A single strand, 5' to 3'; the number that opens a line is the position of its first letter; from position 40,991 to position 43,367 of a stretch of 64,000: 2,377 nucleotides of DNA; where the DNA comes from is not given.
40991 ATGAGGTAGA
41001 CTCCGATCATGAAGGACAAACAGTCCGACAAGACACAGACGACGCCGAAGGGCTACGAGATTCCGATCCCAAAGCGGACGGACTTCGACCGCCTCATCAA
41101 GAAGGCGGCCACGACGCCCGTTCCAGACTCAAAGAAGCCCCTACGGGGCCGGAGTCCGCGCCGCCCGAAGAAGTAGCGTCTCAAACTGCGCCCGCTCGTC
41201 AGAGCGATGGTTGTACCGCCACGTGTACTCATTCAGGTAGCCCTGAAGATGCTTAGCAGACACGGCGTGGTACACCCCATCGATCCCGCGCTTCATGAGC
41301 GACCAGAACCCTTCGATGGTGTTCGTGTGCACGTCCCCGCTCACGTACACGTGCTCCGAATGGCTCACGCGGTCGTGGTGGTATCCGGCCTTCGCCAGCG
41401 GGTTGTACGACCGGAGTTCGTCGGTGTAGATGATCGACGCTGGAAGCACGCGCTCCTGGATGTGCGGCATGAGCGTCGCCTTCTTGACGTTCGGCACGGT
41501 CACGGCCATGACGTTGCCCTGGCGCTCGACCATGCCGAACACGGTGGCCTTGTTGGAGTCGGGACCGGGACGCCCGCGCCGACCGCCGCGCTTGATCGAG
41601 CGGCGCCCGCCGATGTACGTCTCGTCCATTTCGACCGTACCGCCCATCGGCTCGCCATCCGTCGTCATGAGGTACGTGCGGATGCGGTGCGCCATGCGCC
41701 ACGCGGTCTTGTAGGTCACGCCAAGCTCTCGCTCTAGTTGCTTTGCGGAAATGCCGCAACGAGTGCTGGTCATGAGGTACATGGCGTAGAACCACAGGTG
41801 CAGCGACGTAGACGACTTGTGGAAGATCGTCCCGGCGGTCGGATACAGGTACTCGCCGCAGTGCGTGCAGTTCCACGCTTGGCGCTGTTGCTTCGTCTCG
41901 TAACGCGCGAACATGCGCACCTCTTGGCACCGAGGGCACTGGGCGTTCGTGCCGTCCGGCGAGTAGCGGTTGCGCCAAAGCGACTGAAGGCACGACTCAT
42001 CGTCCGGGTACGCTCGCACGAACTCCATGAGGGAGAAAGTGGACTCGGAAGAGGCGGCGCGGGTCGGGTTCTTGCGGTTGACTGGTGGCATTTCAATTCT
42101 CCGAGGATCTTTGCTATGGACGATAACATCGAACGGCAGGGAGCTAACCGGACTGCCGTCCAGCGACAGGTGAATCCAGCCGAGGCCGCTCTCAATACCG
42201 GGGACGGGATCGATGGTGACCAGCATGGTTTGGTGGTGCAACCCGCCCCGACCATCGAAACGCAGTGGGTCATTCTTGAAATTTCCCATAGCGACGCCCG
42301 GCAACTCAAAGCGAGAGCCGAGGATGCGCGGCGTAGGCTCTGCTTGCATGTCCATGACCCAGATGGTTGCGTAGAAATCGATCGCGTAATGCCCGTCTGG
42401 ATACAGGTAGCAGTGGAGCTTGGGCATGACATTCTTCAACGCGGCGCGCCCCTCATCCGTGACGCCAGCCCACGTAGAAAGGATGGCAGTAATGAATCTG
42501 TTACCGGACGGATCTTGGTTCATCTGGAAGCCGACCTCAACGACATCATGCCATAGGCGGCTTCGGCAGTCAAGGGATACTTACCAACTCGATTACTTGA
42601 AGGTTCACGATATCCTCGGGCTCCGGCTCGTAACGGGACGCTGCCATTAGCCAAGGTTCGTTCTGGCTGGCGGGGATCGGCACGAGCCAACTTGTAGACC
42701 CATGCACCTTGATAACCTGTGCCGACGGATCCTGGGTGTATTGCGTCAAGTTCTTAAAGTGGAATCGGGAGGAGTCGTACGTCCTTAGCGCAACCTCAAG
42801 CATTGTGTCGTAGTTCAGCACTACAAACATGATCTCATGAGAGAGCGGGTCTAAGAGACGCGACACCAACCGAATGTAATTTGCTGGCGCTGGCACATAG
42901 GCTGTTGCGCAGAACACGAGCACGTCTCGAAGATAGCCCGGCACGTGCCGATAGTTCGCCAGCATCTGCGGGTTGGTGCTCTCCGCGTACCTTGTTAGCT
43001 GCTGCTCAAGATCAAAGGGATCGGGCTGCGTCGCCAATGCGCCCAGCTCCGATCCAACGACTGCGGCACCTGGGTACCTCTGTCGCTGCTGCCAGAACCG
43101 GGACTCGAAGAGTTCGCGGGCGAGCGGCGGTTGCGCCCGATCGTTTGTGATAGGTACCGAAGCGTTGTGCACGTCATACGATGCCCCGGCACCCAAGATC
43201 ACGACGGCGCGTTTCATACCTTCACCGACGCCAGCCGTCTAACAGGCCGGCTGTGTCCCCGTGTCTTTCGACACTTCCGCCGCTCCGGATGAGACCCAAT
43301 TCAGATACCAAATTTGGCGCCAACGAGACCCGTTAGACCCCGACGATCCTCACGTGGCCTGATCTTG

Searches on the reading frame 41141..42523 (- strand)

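Call 16: search_protein_families(library=pfam, proteins=[window:41141-42523:-], max_evalue=0.01)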
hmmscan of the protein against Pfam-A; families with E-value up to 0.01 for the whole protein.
window:41141-42523:- (460 aa): 2 families
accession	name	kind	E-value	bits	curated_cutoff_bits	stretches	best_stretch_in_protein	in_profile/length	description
PF12762.13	DDE_Tnp_IS1595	-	2.3e-44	151.5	27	1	294-438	3-153/153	ISXO2-like transposase domain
PF12760.12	Zn_ribbon_IS1595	-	0.00036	20.9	25.4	1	173-223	1-44/46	Transposase zinc-ribbon domain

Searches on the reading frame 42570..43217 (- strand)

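Call 16: search_protein_families(library=pfam, proteins=[window:42570-43217:-], max_evalue=0.01)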
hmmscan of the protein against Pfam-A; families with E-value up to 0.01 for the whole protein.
window:42570-43217:- (215 aa): 0 families

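Call 94: search_protein_families(library=padloc, proteins=[window:42570-43217:-], max_evalue=0.001)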
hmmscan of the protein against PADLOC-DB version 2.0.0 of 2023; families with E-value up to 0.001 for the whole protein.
window:42570-43217:- (215 aa): 3 families
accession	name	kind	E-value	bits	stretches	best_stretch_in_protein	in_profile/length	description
PDLC02414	Aga_SIR2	-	0.00027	18.4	1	110-177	100-174/313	-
PDLC04087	SIR2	-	0.00031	17.7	0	111-178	115-197/343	-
PDLC02408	Aga_SIR2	-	0.00036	17.7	0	111-178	131-204/343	Class II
